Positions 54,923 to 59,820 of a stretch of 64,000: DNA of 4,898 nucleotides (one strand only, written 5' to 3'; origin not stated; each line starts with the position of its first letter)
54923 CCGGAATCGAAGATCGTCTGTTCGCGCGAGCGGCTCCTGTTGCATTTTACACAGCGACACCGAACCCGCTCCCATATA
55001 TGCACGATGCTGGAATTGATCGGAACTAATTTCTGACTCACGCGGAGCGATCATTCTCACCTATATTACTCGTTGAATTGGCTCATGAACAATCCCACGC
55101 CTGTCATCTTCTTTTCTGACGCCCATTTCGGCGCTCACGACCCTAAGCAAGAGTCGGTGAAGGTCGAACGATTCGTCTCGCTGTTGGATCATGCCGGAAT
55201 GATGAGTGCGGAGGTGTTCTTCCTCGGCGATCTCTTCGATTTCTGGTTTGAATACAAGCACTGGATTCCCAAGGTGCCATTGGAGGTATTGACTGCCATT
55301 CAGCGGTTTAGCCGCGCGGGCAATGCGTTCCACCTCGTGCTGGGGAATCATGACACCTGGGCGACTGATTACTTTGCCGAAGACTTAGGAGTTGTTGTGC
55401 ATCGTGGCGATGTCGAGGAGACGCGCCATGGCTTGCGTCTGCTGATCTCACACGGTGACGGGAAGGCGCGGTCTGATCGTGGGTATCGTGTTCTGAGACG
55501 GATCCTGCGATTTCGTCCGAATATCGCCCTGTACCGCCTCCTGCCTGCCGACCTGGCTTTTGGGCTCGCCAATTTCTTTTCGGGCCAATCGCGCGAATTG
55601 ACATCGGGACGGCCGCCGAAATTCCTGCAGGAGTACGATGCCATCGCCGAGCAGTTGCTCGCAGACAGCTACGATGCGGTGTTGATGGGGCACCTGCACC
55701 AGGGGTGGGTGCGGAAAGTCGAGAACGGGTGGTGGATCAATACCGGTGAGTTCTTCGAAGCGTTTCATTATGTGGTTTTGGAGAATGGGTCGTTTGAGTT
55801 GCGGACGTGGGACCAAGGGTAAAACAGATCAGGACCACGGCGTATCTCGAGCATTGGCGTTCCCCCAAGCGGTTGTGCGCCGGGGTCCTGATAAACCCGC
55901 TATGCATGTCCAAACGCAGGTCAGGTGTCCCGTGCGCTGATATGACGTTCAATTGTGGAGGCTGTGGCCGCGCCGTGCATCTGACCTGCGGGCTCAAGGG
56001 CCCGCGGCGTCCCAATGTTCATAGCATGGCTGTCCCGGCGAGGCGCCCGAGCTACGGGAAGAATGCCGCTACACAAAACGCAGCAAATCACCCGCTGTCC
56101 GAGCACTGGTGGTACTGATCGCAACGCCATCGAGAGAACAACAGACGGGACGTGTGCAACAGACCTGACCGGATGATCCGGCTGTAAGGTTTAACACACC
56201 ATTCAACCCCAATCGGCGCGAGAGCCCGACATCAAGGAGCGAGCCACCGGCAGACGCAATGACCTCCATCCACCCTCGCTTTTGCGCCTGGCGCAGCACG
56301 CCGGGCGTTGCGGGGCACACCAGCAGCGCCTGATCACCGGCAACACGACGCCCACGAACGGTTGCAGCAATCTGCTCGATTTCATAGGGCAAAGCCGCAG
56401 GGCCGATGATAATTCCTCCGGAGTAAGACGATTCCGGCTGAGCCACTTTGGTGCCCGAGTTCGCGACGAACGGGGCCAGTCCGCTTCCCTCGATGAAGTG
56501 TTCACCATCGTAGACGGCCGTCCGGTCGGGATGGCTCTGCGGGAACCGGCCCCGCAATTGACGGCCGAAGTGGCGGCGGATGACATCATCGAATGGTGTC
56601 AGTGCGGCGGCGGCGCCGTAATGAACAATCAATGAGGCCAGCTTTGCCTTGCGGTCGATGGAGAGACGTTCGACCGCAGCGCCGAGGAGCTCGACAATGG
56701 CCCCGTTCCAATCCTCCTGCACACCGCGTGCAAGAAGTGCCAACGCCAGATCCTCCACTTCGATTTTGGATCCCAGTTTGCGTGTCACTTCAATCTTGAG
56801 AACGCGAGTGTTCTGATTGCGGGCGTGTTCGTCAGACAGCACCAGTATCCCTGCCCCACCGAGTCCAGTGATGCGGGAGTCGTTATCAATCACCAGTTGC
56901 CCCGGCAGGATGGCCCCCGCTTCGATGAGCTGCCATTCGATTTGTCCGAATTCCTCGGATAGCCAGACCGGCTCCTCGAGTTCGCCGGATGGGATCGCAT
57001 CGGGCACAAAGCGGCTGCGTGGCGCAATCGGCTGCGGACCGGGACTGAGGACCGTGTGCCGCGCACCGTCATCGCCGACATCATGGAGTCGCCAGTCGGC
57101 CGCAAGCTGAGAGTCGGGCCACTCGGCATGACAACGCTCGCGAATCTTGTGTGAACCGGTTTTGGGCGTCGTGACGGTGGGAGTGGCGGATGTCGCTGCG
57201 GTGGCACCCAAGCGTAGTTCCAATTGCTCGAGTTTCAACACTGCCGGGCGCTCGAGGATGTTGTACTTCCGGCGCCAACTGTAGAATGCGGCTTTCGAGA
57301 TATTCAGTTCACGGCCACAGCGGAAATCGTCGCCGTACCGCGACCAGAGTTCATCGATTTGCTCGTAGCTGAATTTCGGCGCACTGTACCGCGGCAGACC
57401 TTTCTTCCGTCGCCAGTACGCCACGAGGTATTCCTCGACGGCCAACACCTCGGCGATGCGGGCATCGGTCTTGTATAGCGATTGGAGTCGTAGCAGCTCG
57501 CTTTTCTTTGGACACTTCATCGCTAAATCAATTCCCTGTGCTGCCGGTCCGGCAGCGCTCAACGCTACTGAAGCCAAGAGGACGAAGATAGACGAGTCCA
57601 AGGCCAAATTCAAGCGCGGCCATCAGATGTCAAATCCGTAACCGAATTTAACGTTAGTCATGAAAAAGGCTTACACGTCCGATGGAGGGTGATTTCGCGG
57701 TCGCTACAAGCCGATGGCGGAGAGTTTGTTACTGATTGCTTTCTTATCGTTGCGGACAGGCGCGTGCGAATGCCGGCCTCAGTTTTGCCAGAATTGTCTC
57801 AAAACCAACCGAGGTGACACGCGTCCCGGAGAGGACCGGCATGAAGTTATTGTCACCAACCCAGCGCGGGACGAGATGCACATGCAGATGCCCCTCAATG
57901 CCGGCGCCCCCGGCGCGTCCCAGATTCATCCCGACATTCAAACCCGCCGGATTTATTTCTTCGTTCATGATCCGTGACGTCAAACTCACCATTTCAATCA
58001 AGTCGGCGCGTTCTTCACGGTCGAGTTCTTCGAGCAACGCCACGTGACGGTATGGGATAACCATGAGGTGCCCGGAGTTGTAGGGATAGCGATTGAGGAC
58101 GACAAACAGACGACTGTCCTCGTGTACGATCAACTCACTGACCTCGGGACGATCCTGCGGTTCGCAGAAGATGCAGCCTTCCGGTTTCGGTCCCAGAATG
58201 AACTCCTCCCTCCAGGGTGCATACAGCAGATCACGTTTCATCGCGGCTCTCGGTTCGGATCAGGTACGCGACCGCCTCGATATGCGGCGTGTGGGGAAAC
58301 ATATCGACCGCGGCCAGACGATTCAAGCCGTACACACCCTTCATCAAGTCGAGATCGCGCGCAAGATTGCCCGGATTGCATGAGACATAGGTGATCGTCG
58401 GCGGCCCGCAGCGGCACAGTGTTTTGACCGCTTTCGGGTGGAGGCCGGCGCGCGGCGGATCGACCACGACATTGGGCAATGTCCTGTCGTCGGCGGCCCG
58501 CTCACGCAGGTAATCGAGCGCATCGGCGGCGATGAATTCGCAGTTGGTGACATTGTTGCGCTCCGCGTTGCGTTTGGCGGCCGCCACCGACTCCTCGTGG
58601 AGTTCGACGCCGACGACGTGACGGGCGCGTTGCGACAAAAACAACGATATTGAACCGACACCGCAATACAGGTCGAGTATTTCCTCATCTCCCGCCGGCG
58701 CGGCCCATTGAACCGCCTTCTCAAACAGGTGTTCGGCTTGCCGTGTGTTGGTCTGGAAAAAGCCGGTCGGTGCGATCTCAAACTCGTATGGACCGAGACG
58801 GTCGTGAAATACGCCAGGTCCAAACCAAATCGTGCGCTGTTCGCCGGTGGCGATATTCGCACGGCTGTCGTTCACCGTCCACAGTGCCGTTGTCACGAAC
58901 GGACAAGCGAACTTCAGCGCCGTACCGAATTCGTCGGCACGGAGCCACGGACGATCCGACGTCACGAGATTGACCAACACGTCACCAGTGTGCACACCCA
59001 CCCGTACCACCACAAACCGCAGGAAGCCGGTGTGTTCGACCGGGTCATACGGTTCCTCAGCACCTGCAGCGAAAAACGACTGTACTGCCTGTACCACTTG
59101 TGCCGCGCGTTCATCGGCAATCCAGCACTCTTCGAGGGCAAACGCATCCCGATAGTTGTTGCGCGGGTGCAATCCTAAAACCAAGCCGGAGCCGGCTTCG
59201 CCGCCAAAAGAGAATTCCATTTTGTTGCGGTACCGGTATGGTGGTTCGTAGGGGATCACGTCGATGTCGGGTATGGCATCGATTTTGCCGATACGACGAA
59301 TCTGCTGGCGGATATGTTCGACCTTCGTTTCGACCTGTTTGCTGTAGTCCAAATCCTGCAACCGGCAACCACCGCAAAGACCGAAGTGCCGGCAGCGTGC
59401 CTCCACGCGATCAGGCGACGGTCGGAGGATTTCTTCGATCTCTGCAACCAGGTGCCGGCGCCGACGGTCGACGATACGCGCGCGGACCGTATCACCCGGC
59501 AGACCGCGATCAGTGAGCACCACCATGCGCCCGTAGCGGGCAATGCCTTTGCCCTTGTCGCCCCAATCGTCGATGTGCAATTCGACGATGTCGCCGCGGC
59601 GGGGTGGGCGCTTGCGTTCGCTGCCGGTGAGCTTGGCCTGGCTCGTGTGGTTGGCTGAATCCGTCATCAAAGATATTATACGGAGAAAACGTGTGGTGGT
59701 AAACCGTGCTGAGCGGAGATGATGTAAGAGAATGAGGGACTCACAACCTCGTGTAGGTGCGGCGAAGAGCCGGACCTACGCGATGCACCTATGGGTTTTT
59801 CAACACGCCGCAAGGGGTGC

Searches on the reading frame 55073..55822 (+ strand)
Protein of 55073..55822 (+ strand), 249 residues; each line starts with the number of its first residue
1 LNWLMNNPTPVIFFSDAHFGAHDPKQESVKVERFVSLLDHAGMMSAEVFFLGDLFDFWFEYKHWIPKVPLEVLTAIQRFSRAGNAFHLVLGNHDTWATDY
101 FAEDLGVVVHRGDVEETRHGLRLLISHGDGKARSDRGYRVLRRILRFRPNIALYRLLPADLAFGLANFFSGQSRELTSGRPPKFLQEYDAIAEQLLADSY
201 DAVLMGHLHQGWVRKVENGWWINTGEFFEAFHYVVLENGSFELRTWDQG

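Call 26: search_protein_families(library=pfam, proteins=[window:55073-55822:+], max_evalue=0.001)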
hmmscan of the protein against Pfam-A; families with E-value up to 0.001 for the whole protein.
window:55073-55822:+ (249 aa): 2 families
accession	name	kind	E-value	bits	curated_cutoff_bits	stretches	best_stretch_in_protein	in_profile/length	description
PF00149.33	Metallophos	-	1.9e-08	35.4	21.5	1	10-210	2-190/191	Calcineurin-like phosphoesterase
PF12850.12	Metallophos_2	-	4.5e-08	33.7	27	0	11-132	3-91/154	Calcineurin-like phosphoesterase superfamily domain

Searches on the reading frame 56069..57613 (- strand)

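Call 26: search_protein_families(library=pfam, proteins=[window:56069-57613:-], max_evalue=0.001)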
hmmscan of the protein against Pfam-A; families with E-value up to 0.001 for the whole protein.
window:56069-57613:- (514 aa): 1 family
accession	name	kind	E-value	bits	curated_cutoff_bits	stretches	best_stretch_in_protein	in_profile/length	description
PF00330.25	Aconitase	-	1.4e-13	51.1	28.7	1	233-372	117-280/463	Aconitase family (aconitate hydratase)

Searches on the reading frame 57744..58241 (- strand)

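Call 26: search_protein_families(library=pfam, proteins=[window:57744-58241:-], max_evalue=0.001)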
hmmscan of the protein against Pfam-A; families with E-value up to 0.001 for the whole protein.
window:57744-58241:- (165 aa): 3 families
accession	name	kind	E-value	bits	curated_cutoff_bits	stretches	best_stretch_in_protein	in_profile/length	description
PF01230.28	HIT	-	1.2e-14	55.2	21.5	1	32-126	2-95/98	HIT domain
PF11969.13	DcpS_C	-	6.3e-09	36.7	24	1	23-124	2-100/114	Scavenger mRNA decapping enzyme C-term binding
PF04677.20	CwfJ_C_1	-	0.00051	20.4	21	1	20-81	11-71/122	Protein similar to CwfJ C-terminus 1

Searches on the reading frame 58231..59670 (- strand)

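Call 26: search_protein_families(library=pfam, proteins=[window:58231-59670:-], max_evalue=0.001)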
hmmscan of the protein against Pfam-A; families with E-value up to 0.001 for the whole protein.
window:58231-59670:- (479 aa): 11 families
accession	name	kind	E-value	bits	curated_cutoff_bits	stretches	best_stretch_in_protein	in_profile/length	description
PF05958.17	tRNA_U5-meth_tr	-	7.8e-28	97.9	23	1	298-472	173-356/357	tRNA (Uracil-5-)-methyltransferase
PF13847.12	Methyltransf_31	-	1.6e-10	41.3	27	1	328-393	4-71/145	Methyltransferase domain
PF13649.12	Methyltransf_25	-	6.6e-10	40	27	1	331-388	1-59/97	Methyltransferase domain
PF05175.20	MTS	-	1.7e-08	34.8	23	1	328-394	32-100/170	Methyltransferase small domain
PF03602.21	Cons_hypoth95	-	3e-08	34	24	1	322-408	35-124/182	Conserved hypothetical protein 95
PF08241.18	Methyltransf_11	-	5.2e-06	27.5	21.2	1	332-386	1-53/95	Methyltransferase domain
PF02390.23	Methyltransf_4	-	6.6e-05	22.9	24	1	331-395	5-71/173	Putative methyltransferase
PF09445.16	Methyltransf_15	-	9.5e-05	22.5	22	1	330-410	3-84/165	RNA cap guanine-N2 methyltransferase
PF06325.19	PrmA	-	0.00015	21.8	22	1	327-389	161-223/296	Ribosomal protein L11 methyltransferase (PrmA)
PF02475.24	TRM5-TYW2_MTfase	-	0.00026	21.4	28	1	328-394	37-106/164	TRM5/TYW2 methyltransferase domain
PF01938.26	TRAM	-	0.00067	19.9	21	0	25-77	4-59/61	TRAM domain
